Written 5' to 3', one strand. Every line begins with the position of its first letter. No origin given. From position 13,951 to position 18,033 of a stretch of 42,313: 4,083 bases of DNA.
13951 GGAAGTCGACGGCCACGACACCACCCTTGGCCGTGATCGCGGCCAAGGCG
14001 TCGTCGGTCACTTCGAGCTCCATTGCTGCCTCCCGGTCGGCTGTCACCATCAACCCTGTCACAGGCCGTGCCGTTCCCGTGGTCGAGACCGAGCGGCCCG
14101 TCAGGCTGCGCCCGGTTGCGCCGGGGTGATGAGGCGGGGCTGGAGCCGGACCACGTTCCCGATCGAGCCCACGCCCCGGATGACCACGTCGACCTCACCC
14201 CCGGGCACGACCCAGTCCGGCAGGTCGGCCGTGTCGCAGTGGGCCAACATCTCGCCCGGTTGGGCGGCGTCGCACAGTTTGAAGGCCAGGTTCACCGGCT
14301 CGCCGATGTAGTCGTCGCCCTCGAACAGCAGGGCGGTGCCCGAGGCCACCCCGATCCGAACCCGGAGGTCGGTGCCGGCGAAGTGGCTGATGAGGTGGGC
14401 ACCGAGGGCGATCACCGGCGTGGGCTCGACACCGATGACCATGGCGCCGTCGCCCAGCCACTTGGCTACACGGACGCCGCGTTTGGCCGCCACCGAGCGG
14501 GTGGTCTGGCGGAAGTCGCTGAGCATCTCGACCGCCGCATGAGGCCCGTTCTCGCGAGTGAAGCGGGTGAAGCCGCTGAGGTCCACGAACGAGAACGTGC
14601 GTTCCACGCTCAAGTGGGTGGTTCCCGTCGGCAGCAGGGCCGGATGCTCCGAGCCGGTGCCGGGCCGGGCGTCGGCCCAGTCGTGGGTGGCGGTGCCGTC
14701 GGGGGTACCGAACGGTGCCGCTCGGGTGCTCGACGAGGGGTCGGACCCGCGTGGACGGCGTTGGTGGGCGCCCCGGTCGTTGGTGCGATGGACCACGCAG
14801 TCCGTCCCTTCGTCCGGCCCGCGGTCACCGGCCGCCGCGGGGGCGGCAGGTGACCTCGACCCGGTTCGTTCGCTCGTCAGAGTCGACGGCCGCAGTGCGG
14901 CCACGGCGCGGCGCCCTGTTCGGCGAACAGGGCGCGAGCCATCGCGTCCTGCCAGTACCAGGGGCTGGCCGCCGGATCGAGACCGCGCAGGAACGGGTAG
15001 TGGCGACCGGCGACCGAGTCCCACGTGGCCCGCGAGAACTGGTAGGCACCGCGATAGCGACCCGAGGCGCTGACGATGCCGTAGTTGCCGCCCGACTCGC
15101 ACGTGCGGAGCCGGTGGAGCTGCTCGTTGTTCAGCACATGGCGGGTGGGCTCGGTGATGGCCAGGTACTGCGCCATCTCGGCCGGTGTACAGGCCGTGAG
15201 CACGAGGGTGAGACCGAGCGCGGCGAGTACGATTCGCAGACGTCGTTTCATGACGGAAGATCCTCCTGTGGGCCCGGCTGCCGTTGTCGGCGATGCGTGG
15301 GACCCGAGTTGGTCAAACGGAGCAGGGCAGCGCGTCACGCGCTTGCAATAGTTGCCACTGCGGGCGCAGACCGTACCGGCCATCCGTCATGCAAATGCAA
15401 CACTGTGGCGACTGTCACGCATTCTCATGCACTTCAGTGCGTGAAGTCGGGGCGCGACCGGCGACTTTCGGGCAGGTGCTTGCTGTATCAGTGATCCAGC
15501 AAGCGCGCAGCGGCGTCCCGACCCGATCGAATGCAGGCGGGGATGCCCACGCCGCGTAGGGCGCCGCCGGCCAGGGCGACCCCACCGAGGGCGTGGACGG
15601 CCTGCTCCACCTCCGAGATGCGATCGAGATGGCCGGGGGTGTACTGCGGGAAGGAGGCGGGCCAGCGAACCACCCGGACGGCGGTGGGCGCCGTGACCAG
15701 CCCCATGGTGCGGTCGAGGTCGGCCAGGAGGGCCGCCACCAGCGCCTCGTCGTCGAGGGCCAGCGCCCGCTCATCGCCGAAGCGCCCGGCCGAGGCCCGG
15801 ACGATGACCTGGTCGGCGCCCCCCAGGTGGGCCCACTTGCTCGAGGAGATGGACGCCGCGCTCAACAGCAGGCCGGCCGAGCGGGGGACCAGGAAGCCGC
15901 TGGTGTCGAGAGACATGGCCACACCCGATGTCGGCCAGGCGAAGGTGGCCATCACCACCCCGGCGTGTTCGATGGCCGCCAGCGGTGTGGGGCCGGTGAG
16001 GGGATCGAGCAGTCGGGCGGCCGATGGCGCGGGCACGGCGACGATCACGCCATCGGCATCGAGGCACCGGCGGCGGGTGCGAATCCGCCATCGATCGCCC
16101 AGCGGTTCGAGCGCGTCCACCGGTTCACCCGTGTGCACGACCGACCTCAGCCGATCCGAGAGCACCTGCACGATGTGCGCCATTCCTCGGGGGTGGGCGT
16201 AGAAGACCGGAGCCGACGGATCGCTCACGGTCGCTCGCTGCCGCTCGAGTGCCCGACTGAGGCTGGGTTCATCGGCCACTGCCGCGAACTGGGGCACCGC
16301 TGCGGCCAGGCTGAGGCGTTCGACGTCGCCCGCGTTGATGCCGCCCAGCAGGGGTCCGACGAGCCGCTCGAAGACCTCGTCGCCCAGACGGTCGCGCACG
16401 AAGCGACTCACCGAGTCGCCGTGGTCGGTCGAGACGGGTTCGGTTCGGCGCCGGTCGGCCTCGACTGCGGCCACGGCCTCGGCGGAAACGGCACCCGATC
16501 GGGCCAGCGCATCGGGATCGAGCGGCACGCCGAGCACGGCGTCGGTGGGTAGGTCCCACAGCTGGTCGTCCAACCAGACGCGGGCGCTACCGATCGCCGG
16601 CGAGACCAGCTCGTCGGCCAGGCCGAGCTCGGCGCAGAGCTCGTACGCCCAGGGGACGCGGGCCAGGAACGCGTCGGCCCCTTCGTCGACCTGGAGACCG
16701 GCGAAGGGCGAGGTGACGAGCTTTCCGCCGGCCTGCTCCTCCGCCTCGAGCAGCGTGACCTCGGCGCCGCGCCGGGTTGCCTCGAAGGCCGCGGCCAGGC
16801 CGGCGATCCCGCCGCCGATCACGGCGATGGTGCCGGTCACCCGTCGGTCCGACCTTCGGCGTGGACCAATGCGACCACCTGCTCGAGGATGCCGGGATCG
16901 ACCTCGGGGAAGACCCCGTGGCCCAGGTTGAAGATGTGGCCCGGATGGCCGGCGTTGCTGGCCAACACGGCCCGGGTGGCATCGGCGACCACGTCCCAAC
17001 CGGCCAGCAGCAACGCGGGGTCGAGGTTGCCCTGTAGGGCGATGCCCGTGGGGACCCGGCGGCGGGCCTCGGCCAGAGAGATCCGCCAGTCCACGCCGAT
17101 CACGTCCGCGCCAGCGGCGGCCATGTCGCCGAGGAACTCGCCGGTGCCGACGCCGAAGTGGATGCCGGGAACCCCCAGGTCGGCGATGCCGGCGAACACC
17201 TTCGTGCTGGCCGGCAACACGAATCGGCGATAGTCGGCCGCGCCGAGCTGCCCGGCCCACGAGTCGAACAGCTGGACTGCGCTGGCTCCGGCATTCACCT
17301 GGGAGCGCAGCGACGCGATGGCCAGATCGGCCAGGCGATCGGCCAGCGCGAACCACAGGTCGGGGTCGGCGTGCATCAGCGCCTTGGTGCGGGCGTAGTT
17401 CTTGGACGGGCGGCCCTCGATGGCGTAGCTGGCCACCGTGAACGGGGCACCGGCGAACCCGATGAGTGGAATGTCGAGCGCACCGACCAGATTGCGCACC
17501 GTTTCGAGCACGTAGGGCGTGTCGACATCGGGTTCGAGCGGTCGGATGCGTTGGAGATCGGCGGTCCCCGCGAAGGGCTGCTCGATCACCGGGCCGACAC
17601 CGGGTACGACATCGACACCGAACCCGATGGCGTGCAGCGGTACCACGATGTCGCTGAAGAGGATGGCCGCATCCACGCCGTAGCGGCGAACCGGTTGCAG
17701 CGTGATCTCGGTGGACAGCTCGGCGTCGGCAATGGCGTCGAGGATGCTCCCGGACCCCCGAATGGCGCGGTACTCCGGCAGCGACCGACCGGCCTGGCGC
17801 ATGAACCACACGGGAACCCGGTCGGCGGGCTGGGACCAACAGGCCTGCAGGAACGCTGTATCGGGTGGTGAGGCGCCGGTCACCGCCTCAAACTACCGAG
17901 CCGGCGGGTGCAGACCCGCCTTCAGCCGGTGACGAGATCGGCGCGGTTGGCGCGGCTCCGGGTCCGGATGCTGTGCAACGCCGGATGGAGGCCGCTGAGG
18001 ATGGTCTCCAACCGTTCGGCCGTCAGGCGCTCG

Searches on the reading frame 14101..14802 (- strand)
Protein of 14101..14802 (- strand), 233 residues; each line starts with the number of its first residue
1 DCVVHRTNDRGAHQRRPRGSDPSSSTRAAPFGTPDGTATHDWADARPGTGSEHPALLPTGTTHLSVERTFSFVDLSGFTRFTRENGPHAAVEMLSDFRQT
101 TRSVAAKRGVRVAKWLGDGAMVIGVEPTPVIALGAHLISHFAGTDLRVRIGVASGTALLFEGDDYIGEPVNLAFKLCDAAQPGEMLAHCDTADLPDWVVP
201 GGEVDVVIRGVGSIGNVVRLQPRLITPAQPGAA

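Call 72: search_protein_families(library=pfam, proteins=[window:14101-14802:-], max_evalue=0.0001)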
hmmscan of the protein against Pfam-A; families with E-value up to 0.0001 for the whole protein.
window:14101-14802:- (233 aa): 1 family
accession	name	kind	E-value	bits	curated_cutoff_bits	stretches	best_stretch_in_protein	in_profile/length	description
PF00211.25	Guanylate_cyc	-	1.4e-05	25.3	21.9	0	69-156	10-110/183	Adenylate and Guanylate cyclase catalytic domain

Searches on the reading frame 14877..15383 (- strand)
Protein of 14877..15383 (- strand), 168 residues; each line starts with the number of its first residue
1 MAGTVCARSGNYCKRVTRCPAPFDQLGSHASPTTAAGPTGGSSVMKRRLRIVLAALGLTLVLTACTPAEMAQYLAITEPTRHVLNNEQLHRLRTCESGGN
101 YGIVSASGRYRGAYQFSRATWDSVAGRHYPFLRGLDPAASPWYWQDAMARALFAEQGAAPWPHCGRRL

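Call 54: search_protein_families(library=ncbifam, proteins=[window:14877-15383:-], max_evalue=0.00001)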
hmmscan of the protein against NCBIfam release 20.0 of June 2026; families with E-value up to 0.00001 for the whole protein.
window:14877-15383:- (168 aa): 1 family
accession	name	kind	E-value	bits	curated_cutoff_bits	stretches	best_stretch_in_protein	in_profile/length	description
NF046107.1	ResusProRpfC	equivalog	1.1e-10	41.8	200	1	57-166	5-106/136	resuscitation-promoting factor RpfC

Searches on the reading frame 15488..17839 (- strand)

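Call 54: search_protein_families(library=ncbifam, proteins=[window:15488-17839:-], max_evalue=0.00001)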
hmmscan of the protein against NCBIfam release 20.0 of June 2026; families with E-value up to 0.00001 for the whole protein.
window:15488-17839:- (783 aa): 25 families
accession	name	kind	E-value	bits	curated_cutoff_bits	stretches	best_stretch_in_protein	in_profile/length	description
NF008841.0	PRK11883.1-1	equivalog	2.3e-89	300.4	517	1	336-782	4-449/453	protoporphyrinogen oxidase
NF008845.0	PRK11883.1-5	equivalog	4.3e-85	285.8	560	1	337-782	6-463/468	protoporphyrinogen oxidase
TIGR00562.1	proto_IX_ox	equivalog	1.8e-56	191.7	97.85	1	337-781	4-465/470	protoporphyrinogen oxidase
NF009081.0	PRK12416.1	equivalog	2.8e-49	168.3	702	1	337-781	3-458/466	protoporphyrinogen oxidase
NF005560.0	PRK07233.1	equivalog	5.1e-17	61.8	252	1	337-500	2-158/435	hypothetical protein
TIGR03467.1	HpnE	equivalog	1.4e-16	60.9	283.05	1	338-781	1-429/430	hydroxysqualene dehydroxylase HpnE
NF008843.0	PRK11883.1-3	equivalog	3.4e-13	49.5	406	1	339-413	5-83/424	protoporphyrinogen oxidase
NF045637.1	carotdesatCrtDProt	equivalog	6.1e-12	44.8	580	1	338-394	1-57/485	1-hydroxycarotenoid 3,4-desaturase CrtD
NF005548.0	PRK07208.1-4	equivalog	2.4e-10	39.6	389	1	337-435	5-102/488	hypothetical protein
TIGR02734.1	crtI_fam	subfamily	8e-09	34.7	238.1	1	339-388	2-51/504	phytoene desaturase family protein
NF005545.0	PRK07208.1-1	equivalog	3.5e-08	32.3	451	1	337-490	9-151/504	hypothetical protein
TIGR00275.1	TIGR00275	subfamily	4.4e-08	32.4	183.8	1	338-377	1-40/401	aminoacetone oxidase family FAD-binding enzyme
NF005547.0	PRK07208.1-3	equivalog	4.4e-08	32.3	380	1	337-415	6-84/465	hypothetical protein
NF009410.0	PRK12771.1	subfamily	4.6e-08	32.1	516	1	337-374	140-177/566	NAD(P)-binding protein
NF002480.1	PRK01747.1-1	equivalog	4.8e-08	31.9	540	1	326-370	239-283/645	bifunctional tRNA (5-methylaminomethyl-2-thiouridine)(34)-methyltransferase MnmC2/FAD-dependent 5-carboxymethylaminomethyl-2-thiouridine(34)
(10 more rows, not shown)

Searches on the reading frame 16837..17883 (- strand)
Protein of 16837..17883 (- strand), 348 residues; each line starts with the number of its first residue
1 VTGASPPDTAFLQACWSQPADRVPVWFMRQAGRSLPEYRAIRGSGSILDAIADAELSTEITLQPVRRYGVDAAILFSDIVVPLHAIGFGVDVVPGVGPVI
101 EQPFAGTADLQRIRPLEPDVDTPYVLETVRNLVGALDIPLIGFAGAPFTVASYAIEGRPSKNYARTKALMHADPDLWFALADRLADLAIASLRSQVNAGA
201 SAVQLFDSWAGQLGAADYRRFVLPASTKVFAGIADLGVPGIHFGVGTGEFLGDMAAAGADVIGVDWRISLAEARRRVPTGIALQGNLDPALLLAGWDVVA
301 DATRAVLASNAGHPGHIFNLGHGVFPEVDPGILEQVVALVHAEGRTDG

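Call 55: search_protein_families(library=ncbifam, proteins=[window:16837-17883:-], max_evalue=0.00001)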
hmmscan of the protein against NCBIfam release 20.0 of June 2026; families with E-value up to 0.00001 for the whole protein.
window:16837-17883:- (348 aa): 4 families
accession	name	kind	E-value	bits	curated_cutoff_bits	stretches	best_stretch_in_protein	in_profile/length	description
TIGR01464.1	hemE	equivalog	3.4e-115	384.7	302.95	1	11-341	2-337/338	uroporphyrinogen decarboxylase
TIGR01463.1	mtaA_cmuA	subfamily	4.6e-23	82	235.4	1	14-306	12-305/340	MtaA/CmuA family methyltransferase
NF004889.0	PRK06252.1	subfamily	2.9e-15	56.1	244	1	10-309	9-306/340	methylcobalamin:coenzyme M methyltransferase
NF041608.1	methylcob_mtaseMtbA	equivalog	4.2e-12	45.8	600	1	137-307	138-301/339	methylcobamide:CoM methyltransferase MtbA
